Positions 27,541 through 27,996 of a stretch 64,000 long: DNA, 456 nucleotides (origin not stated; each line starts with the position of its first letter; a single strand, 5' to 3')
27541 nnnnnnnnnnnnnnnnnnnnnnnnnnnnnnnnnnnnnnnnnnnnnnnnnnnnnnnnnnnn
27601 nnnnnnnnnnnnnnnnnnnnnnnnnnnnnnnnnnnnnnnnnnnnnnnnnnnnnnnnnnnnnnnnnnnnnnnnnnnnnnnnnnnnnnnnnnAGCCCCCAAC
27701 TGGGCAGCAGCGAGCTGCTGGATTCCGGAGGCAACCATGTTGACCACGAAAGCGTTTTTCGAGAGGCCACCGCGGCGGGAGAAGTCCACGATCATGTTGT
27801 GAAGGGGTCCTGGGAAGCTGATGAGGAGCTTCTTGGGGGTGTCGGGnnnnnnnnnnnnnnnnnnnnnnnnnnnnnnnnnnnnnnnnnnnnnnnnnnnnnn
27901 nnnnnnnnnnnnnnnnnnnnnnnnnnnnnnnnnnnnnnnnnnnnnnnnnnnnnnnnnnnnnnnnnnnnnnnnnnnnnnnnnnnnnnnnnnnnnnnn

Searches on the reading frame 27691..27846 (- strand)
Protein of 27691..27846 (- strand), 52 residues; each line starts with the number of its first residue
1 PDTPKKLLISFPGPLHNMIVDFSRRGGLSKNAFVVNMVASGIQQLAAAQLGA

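Call 49: search_solved_structures(query=A3, max_evalue=10, show_alignments=4)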
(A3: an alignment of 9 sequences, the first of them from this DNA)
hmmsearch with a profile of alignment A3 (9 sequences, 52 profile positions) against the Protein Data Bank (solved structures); distinct sequences matched with E-value up to 10: 4.
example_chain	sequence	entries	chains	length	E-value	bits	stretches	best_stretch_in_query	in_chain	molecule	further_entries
6ff6_A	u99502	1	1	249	0.0076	18.9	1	17-37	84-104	BRIC1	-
1b01_A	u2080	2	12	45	0.91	12.3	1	4-34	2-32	TRANSCRIPTIONAL REPRESSOR COPG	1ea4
2cpg_A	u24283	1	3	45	0.91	12.3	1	4-34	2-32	TRANSCRIPTIONAL REPRESSOR COPG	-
2gjx_A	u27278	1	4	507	2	11.2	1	24-48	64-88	Beta-hexosaminidase alpha chain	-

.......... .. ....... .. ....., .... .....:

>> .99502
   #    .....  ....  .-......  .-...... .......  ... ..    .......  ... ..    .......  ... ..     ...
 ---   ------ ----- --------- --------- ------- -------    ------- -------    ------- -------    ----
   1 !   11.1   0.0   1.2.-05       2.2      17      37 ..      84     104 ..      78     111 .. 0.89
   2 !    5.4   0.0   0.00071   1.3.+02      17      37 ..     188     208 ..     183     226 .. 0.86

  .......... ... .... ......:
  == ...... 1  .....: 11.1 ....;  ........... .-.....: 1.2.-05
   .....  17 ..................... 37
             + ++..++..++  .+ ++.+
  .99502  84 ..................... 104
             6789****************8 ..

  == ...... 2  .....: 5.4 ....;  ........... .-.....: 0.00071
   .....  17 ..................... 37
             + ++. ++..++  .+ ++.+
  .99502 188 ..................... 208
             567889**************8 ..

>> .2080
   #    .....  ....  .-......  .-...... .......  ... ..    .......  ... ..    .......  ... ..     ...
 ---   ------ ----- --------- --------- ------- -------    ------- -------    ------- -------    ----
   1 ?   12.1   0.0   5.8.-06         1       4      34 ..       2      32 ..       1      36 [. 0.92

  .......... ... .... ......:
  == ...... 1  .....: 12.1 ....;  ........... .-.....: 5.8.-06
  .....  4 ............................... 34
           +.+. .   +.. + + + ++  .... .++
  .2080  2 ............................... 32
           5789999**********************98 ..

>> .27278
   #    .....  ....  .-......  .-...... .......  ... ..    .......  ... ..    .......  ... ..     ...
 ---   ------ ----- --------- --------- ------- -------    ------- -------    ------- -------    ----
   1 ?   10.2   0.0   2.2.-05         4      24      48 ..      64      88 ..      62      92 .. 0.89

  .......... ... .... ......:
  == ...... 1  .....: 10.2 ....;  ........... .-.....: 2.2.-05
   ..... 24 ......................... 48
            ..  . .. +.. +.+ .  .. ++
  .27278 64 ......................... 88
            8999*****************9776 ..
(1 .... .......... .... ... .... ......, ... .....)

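Call 50: search_protein_families(library=pfam, alignment_id=A3, max_evalue=10)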
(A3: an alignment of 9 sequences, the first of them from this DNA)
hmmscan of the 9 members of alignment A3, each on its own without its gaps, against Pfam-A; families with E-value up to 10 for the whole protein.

A. member 1, seq(52 aa): 0 families

B. families by the number of members that match (of 9 scanned): 1 family
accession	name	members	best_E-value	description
PF05534.18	HicB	1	0.00089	HicB family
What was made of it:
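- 27646..28104 (-): Gene for the 152-aa regulator: winged helix (residues 4-80) fused to a probable RHH (about residues 90-135). One member matches HicB (call 50).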

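Call 77: search_protein_families(library=ncbifam, proteins=[window:27691-27846:-], max_evalue=1)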
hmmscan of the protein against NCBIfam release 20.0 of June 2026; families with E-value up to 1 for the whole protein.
seq(52 aa): 0 families
